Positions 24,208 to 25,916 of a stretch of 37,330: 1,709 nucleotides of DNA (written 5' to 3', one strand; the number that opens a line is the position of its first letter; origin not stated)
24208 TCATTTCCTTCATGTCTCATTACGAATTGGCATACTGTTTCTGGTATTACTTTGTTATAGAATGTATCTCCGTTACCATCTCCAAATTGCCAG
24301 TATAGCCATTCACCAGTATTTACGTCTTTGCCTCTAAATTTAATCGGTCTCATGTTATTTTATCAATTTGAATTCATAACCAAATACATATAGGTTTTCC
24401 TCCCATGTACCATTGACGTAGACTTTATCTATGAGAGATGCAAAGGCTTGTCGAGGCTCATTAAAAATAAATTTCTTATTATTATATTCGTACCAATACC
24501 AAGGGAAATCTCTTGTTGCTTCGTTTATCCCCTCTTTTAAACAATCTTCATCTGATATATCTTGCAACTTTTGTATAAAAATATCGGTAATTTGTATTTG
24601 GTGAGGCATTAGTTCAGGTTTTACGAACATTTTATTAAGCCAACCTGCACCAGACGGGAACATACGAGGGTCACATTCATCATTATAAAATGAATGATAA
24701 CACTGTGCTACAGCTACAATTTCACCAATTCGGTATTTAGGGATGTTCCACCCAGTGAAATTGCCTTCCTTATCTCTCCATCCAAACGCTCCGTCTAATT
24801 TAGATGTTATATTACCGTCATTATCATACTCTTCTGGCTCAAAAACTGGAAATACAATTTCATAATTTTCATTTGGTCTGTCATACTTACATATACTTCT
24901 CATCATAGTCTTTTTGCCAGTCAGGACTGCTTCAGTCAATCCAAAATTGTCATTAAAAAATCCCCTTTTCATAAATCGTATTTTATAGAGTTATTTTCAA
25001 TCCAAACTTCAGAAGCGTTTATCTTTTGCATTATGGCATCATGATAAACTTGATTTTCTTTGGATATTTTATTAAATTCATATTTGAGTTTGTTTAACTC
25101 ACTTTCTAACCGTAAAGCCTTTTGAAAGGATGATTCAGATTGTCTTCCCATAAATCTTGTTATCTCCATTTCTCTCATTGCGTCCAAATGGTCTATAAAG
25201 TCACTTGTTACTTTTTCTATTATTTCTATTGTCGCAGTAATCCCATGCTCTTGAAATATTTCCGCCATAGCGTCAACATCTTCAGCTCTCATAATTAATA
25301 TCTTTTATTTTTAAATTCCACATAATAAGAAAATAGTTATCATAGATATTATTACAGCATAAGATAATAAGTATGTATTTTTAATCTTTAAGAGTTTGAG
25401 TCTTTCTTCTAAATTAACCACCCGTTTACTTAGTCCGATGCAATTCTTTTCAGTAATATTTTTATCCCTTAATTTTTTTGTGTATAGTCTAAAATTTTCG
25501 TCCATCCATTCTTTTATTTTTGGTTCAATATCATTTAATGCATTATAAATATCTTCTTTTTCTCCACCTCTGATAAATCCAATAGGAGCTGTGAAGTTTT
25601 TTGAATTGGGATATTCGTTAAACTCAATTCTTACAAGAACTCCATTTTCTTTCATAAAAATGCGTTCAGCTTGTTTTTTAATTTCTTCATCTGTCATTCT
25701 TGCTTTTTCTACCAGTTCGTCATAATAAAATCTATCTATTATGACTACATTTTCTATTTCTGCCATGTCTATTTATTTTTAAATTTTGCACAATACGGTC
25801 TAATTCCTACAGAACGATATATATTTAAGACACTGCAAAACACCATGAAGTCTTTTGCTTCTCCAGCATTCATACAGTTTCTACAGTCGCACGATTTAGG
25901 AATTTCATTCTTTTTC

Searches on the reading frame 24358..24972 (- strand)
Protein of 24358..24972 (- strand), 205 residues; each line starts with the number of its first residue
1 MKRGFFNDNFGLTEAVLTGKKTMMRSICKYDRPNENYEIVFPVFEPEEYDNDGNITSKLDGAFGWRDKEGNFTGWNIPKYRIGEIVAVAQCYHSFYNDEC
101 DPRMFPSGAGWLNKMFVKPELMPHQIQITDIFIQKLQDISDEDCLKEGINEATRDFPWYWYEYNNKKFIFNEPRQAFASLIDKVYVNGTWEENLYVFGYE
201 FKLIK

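Call 14: search_protein_families(library=pfam, proteins=[window:24358-24972:-], max_evalue=0.01)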
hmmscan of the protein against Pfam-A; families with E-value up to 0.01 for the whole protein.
window:24358-24972:- (205 aa): 0 families

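Call 52: search_protein_families(library=phrogs, proteins=[window:24358-24972:-], max_evalue=0.001)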
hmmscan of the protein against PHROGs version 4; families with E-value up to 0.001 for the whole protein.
window:24358-24972:- (205 aa): 2 families
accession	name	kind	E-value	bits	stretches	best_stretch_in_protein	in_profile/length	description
phrog_874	-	unknown function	2.1e-24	87.4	1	10-205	74-258/277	-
phrog_18361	-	unknown function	6.3e-06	27.8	1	126-204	10-86/92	-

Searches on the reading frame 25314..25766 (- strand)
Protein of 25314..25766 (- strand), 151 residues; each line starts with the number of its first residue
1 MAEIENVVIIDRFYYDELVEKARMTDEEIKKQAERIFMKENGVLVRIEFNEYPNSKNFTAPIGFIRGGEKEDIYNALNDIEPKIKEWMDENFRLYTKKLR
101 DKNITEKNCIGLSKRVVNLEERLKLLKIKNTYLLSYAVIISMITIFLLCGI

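Call 14: search_protein_families(library=pfam, proteins=[window:25314-25766:-], max_evalue=0.01)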
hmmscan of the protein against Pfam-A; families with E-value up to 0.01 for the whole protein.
window:25314-25766:- (151 aa): 1 family
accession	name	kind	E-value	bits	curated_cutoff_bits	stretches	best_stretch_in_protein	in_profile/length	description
PF04000.20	Sas10_Utp3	-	0.0014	19.6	30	1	73-147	4-62/87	Sas10/Utp3/C1D family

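Call 52: search_protein_families(library=phrogs, proteins=[window:25314-25766:-], max_evalue=0.001)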
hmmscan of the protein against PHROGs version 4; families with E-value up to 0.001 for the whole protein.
window:25314-25766:- (151 aa): 0 families
